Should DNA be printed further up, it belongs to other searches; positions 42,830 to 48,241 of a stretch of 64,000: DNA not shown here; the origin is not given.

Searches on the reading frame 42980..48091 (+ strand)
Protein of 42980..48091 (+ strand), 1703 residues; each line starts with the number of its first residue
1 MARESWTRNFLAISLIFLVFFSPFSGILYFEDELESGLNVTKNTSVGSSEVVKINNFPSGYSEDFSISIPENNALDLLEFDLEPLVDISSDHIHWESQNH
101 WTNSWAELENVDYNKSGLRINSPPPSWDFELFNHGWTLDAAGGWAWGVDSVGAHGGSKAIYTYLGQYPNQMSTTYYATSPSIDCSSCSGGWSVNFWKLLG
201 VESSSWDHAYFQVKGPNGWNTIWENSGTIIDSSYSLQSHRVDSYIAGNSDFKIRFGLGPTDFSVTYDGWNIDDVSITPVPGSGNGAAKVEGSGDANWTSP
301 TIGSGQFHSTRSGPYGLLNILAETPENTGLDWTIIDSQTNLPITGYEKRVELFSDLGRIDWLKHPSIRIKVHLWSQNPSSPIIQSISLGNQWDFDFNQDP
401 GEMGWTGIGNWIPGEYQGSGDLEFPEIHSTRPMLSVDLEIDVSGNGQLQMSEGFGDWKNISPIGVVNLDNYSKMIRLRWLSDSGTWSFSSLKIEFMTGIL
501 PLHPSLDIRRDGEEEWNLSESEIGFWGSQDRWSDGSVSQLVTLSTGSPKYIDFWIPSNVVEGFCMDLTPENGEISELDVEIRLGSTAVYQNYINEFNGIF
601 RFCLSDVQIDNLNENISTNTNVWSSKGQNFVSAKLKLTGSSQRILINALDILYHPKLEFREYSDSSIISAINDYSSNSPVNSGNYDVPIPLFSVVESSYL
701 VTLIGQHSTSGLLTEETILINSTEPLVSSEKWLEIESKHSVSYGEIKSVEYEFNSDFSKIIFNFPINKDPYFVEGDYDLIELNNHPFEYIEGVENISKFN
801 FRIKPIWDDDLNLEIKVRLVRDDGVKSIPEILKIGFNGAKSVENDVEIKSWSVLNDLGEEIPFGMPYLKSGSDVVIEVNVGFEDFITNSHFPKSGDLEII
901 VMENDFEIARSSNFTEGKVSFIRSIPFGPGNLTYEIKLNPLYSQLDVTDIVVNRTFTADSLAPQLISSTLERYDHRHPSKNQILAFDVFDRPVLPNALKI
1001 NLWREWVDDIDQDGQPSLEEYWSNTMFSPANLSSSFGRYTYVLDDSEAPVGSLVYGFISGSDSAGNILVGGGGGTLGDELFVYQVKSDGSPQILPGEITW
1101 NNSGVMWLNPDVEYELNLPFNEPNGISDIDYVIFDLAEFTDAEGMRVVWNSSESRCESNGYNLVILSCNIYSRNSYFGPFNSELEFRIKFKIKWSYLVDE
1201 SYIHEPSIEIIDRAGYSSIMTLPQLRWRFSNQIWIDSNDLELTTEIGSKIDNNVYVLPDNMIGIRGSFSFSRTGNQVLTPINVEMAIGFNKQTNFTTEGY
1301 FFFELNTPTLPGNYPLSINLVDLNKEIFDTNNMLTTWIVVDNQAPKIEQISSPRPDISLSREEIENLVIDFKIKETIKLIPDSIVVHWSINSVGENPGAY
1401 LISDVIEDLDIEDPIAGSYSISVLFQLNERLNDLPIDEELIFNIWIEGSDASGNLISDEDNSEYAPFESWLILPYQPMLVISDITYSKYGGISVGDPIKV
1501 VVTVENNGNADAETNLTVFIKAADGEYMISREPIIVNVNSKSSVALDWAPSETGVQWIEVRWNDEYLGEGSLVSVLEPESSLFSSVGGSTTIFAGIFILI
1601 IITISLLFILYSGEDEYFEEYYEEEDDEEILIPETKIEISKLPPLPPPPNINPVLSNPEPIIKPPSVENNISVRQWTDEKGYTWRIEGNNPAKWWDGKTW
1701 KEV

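Call 30: search_protein_families(library=pfam, proteins=[window:42980-48091:+], max_evalue=0.001)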
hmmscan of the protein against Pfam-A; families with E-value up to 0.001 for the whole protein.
window:42980-48091:+ (1703 aa): 0 families

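Call 45: search_protein_families(library=ncbifam, proteins=[window:42980-48091:+], max_evalue=0.01)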
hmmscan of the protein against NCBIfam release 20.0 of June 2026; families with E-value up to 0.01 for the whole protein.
window:42980-48091:+ (1703 aa): 1 family
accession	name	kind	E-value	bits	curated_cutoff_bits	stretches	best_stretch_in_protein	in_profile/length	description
NF012200.0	choice_anch_D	domain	0.0033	17.9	45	0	1488-1555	25-94/108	choice-of-anchor D domain-containing protein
